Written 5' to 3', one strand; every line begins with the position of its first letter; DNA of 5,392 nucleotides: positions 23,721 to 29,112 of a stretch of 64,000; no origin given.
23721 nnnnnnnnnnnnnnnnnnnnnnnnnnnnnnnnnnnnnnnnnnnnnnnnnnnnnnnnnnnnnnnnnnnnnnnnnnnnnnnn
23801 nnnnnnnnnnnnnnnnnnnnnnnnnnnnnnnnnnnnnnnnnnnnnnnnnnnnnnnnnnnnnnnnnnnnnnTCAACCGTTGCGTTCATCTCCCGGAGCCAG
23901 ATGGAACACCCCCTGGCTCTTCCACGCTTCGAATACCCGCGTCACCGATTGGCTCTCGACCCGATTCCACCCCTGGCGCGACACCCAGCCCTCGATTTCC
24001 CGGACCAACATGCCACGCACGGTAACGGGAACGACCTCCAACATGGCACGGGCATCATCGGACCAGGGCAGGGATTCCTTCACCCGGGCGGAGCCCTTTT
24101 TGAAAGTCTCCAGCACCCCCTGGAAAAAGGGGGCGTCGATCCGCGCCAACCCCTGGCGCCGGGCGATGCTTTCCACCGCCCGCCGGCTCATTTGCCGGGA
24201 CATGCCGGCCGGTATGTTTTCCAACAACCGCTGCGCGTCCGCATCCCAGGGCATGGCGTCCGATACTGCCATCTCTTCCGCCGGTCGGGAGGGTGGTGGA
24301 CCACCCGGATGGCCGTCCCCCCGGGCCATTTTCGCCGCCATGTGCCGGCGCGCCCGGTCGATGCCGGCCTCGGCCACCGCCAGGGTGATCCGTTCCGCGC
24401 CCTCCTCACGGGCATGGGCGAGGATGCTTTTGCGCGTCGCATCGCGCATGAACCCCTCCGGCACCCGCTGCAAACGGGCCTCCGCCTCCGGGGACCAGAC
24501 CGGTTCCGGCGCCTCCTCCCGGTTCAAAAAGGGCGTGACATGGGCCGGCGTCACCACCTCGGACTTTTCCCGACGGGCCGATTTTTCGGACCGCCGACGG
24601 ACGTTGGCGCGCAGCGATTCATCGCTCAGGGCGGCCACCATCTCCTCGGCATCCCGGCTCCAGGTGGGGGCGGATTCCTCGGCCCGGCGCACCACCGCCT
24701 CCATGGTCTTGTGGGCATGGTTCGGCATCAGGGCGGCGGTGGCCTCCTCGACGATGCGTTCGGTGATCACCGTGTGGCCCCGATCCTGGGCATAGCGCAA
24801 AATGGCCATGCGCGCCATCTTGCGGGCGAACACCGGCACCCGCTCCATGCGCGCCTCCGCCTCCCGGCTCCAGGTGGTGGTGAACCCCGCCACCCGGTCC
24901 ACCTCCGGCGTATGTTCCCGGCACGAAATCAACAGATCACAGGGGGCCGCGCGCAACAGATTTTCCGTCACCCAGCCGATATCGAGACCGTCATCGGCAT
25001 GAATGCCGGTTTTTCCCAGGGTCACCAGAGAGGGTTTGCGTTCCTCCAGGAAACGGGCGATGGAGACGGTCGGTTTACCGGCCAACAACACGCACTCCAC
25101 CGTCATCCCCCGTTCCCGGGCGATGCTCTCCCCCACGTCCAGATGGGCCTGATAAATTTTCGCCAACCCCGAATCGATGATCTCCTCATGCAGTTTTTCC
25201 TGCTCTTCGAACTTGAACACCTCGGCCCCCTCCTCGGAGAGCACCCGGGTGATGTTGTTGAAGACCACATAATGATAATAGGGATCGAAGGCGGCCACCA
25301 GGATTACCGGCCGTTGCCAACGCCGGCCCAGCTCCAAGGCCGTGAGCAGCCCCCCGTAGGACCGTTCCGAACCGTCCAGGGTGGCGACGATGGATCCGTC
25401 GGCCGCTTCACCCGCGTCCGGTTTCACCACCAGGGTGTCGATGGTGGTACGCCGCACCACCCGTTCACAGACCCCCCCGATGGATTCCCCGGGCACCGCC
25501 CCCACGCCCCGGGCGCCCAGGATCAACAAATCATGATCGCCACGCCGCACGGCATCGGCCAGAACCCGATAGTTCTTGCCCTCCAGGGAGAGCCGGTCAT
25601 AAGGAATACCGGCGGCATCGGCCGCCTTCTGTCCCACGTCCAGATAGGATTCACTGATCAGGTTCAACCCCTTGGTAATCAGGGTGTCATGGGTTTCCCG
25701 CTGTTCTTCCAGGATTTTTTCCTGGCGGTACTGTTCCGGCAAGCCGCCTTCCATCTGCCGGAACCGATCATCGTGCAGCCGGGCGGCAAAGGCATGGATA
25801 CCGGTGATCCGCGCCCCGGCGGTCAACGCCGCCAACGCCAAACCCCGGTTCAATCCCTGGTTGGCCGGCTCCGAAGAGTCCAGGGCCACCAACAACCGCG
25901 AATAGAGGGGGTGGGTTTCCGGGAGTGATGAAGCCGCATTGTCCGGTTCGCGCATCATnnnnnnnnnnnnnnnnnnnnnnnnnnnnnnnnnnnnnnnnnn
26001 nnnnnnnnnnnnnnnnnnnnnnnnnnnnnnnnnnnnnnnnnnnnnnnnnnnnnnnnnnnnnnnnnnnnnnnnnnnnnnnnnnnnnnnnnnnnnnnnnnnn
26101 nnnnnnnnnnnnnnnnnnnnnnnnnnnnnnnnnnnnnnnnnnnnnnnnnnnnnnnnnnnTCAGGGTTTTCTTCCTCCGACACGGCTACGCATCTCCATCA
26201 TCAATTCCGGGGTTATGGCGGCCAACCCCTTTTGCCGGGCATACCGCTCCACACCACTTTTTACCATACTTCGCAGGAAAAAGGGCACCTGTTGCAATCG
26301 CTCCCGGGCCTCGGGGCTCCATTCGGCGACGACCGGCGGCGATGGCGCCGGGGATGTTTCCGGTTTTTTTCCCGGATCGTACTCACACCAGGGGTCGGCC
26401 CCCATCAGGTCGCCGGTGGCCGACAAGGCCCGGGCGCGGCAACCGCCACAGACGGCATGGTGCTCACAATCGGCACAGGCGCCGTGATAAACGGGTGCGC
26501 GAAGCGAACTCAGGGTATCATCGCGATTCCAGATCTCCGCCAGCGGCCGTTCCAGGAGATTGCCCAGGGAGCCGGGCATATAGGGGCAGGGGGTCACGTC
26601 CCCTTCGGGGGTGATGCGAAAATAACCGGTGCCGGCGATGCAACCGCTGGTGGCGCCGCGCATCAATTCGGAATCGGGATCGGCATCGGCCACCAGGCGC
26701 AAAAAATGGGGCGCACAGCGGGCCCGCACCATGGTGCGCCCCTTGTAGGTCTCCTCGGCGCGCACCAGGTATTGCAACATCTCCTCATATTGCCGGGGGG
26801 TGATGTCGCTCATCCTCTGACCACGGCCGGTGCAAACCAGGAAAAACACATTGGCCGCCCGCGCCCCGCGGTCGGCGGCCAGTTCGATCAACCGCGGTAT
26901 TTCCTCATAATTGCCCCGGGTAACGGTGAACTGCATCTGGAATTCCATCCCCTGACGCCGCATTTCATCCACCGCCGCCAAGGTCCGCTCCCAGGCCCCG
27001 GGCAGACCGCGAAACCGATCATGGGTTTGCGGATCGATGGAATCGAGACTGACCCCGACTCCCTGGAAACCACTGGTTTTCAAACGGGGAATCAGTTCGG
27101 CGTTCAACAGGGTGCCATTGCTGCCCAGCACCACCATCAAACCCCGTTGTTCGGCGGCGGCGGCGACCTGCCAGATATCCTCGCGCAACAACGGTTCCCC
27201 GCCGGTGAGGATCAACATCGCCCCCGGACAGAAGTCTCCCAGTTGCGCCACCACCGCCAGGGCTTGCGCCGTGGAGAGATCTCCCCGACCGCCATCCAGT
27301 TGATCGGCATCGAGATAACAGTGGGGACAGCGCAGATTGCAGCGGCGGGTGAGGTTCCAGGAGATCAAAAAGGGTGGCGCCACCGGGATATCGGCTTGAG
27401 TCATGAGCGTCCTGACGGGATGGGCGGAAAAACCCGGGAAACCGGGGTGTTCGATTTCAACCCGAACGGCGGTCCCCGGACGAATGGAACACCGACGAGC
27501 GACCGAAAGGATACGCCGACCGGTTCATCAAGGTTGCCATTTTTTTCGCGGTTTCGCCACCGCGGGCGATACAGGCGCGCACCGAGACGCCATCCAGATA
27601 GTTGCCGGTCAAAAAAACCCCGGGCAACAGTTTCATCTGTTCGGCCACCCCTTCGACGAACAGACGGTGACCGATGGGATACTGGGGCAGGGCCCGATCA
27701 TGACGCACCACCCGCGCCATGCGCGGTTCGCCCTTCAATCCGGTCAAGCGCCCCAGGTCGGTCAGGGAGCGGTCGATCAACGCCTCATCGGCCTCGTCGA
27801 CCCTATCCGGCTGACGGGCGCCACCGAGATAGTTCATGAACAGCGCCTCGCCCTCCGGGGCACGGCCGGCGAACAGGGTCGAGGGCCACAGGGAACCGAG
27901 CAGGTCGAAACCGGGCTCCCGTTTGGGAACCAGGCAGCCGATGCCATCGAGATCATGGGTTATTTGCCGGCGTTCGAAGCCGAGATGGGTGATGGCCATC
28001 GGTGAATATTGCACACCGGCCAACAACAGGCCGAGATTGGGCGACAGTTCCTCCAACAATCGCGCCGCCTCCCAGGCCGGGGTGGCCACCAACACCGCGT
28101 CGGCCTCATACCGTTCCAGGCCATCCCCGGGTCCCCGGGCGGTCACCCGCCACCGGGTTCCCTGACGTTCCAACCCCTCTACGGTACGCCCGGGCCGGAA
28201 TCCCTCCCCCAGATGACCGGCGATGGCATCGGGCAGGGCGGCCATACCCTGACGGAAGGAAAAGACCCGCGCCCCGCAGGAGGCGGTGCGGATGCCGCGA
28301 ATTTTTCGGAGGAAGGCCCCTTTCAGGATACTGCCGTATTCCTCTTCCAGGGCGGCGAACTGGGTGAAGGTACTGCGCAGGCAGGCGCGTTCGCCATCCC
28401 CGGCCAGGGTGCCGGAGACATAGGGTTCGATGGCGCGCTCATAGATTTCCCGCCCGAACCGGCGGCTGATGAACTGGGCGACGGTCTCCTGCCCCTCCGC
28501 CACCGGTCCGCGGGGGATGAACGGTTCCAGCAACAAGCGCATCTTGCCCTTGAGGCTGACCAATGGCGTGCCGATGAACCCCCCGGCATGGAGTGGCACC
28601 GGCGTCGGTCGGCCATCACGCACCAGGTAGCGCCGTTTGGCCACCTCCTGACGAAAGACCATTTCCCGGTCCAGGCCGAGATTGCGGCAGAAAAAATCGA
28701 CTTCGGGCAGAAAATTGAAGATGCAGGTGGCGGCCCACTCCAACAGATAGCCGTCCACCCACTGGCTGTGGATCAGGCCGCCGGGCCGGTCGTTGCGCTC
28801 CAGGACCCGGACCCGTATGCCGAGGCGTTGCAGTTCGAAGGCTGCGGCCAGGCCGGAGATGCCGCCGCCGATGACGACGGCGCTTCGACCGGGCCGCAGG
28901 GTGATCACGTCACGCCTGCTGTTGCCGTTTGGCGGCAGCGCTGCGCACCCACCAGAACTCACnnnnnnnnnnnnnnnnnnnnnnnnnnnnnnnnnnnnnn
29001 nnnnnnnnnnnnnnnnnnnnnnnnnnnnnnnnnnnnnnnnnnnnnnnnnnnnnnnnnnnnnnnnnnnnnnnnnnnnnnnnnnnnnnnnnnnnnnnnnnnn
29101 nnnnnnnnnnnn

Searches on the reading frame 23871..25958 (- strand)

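Call 21: search_protein_families(library=pfam, proteins=[window:23871-25958:-], max_evalue=0.001)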
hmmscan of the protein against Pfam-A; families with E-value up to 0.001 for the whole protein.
window:23871-25958:- (695 aa): 2 families
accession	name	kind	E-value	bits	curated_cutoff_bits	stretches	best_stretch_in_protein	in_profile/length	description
PF08369.16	PCP_red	-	1.9e-41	140.3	32.5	4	363-406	1-44/45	Proto-chlorophyllide reductase 57 kD subunit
PF00582.32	Usp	-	3.6e-26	92.8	24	2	19-179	2-141/141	Universal stress protein family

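Call 36: search_protein_families(library=ncbifam, proteins=[window:23871-25958:-], max_evalue=0.001)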
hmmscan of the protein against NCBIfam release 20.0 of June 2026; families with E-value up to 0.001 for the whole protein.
window:23871-25958:- (695 aa): 3 families
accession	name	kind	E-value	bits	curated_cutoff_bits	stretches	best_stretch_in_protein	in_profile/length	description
NF002789.0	PRK02910.1-3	equivalog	9.4e-24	84.1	509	2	360-410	483-533/535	ferredoxin:protochlorophyllide reductase (ATP-dependent) subunit B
TIGR01278.1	DPOR_BchB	equivalog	2.9e-19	69.3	490.35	2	356-409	457-510/512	ferredoxin:protochlorophyllide reductase (ATP-dependent) subunit B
NF002790.0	PRK02910.1-4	equivalog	3.5e-10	39.2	912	0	360-408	478-526/530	ferredoxin:protochlorophyllide reductase (ATP-dependent) subunit B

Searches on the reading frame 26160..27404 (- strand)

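Call 21: search_protein_families(library=pfam, proteins=[window:26160-27404:-], max_evalue=0.001)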
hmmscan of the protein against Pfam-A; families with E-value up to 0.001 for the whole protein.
window:26160-27404:- (414 aa): 3 families
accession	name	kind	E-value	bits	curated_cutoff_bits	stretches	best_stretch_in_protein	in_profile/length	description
PF04055.27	Radical_SAM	-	1.4e-23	84.3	29.5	1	17-175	2-165/166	Radical SAM superfamily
PF08369.16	PCP_red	-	1.7e-16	60.4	32.5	1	362-406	1-45/45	Proto-chlorophyllide reductase 57 kD subunit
PF13186.11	SPASM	-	5.4e-11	43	21.5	1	255-314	1-67/67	Iron-sulfur cluster-binding domain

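Call 36: search_protein_families(library=ncbifam, proteins=[window:26160-27404:-], max_evalue=0.001)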
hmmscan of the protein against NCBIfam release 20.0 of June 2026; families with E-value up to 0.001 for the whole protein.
window:26160-27404:- (414 aa): 73 families (the best 25 are shown)
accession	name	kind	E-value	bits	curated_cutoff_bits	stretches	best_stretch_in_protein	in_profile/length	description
TIGR04055.1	rSAM_NirJ2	equivalog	1.2e-89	301.1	500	1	13-343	1-325/326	putative heme d1 biosynthesis radical SAM protein NirJ2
TIGR04545.1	rSAM_ahbD_hemeb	equivalog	1.9e-89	300.5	500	1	13-344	1-339/339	heme b synthase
TIGR04053.2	TIGR04053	equivalog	5.9e-79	266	395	2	11-240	7-235/366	TIGR04053 family radical SAM/SPASM domain-containing protein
TIGR04051.1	rSAM_NirJ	equivalog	3e-60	204.1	515.45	1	14-341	4-347/354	heme d1 biosynthesis radical SAM protein NirJ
TIGR04303.1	GeoRSP_rSAM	equivalog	3.5e-54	184.5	400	1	11-340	4-324/325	GeoRSP system radical SAM/SPASM protein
TIGR04546.1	rSAM_ahbC_deAc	equivalog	1.9e-53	181.7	650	1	14-340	41-383/390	12,18-didecarboxysiroheme deacetylase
TIGR04347.1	pseudo_SAM_Halo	equivalog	7.9e-51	173.5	525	2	14-202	40-225/390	TIGR04347 family pseudo-SAM/SPASM protein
TIGR04054.1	rSAM_NirJ1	equivalog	4.7e-48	163.7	650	1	13-340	37-380/387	putative heme d1 biosynthesis radical SAM protein NirJ1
TIGR04340.1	rSAM_ACGX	hypoth_equivalog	2.5e-43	148.6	400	1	12-340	3-337/341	radical SAM/SPASM domain protein, ACGX system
TIGR02109.1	PQQ_syn_pqqE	equivalog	2.6e-38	131.9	381.35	1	8-346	3-336/358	pyrroloquinoline quinone biosynthesis protein PqqE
TIGR03962.1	mycofact_rSAM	equivalog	3.4e-35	121.8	265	1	9-344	9-335/339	mycofactocin radical SAM maturase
NF045574.1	sacti_mat_StsB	exception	5.7e-35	121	625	1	16-333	100-406/466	StsB family radical SAM/SPASM domain sactipeptide maturase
NF050035.1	rSAM_WgK_link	exception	4.7e-34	117.9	650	2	11-203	8-198/367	radical SAM/SPASM peptide maturase WgkB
TIGR04103.1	rSAM_nif11_3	equivalog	5.3e-34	117.5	725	1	15-341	8-343/412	nif11-class peptide radical SAM maturase 3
TIGR04133.1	rSAM_w_lipo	hypoth_equivalog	5.5e-33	114.3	425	1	14-325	26-333/350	TIGR04133 family radical SAM/SPASM protein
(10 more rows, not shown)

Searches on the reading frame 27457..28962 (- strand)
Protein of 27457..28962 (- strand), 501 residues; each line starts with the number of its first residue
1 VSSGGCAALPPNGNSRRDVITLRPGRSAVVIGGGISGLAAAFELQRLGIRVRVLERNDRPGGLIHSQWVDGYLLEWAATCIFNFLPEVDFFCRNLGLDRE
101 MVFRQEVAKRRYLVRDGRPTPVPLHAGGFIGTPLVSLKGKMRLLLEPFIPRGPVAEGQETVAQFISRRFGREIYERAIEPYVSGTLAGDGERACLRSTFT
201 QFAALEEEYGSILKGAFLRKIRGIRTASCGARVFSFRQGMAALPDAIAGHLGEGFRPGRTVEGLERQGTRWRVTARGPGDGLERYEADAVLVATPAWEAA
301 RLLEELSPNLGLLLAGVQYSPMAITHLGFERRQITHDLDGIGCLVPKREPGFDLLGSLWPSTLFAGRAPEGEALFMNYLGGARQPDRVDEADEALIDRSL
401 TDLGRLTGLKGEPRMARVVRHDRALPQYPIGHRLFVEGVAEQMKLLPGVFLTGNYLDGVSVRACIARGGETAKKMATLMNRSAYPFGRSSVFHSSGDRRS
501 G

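Call 21: search_protein_families(library=pfam, proteins=[window:27457-28962:-], max_evalue=0.001)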
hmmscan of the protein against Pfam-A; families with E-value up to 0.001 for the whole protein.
window:27457-28962:- (501 aa): 9 families
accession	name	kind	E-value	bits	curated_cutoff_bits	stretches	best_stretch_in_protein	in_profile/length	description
PF01593.30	Amino_oxidase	-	1.2e-48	166.9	19.8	1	35-474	1-441/443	Flavin containing amine oxidoreductase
PF13450.12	NAD_binding_8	-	1.1e-13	51.6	21.9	1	30-84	1-55/68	NAD(P)-binding Rossmann-like domain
PF01266.30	DAO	-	1.5e-13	51.5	27.9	1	28-68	2-50/353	FAD dependent oxidoreductase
PF12831.13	FAD_oxidored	-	4.2e-07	30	27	1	29-74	3-48/416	FAD dependent oxidoreductase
PF00890.30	FAD_binding_2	-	1.7e-06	27.9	20.4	1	28-71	2-43/414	FAD binding domain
PF07992.20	Pyr_redox_2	-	1.1e-05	25.5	26.1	1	26-61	143-178/291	Pyridine nucleotide-disulphide oxidoreductase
PF00070.33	Pyr_redox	-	3.1e-05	24.8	22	1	28-61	2-35/82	Pyridine nucleotide-disulphide oxidoreductase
PF01494.25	FAD_binding_3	-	0.00012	21.9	22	1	28-59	4-35/349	FAD binding domain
PF03486.20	HI0933_like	-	0.00042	20.3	50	0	28-61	3-36/244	HI0933-like protein Rossmann domain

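Call 36: search_protein_families(library=ncbifam, proteins=[window:27457-28962:-], max_evalue=0.001)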
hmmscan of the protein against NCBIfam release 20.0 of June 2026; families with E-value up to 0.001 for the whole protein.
window:27457-28962:- (501 aa): 43 families (the best 25 are shown)
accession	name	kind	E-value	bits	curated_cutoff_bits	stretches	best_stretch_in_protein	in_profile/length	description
TIGR00562.1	proto_IX_ox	equivalog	2e-75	254.2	97.85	1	26-480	3-469/470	protoporphyrinogen oxidase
NF008845.0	PRK11883.1-5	equivalog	3.6e-67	226.7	560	1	26-478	5-464/468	protoporphyrinogen oxidase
NF008841.0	PRK11883.1-1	equivalog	1.1e-41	143.2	517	1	27-477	5-449/453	protoporphyrinogen oxidase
NF009081.0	PRK12416.1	equivalog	4.8e-37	128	702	1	27-481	3-463/466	protoporphyrinogen oxidase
TIGR03467.1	HpnE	equivalog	4.3e-20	72.4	283.05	2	29-195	2-179/430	hydroxysqualene dehydroxylase HpnE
NF005560.0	PRK07233.1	equivalog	4.2e-14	52.2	252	1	29-106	4-81/435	hypothetical protein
NF005547.0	PRK07208.1-3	equivalog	4.6e-13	48.7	380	1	25-185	4-163/465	hypothetical protein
NF008843.0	PRK11883.1-3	equivalog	1.9e-12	47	406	1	27-370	3-327/424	protoporphyrinogen oxidase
TIGR02734.1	crtI_fam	subfamily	5.3e-11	41.9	238.1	1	28-76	1-49/504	phytoene desaturase family protein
NF005548.0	PRK07208.1-4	equivalog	8.3e-11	41.1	389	1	27-176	5-149/488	hypothetical protein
NF042421.1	hydcarot_desat_CrtD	equivalog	1.5e-08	33.5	500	1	27-78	3-54/487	1-hydroxycarotenoid 3,4-desaturase CrtD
NF009410.0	PRK12771.1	subfamily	1.8e-08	33.4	516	1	24-65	137-178/566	NAD(P)-binding protein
NF045637.1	carotdesatCrtDProt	equivalog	6.2e-08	31.6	580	1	29-70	2-43/485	1-hydroxycarotenoid 3,4-desaturase CrtD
TIGR01317.1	GOGAT_sm_gam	subfamily_domain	5.5e-07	28.8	447.7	1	22-65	140-183/485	glutamate synthase small subunit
NF058655.1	CrtID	equivalog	1.3e-06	27.5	640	1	29-76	2-49/478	bifunctional phytoene desaturase/3,4-desaturase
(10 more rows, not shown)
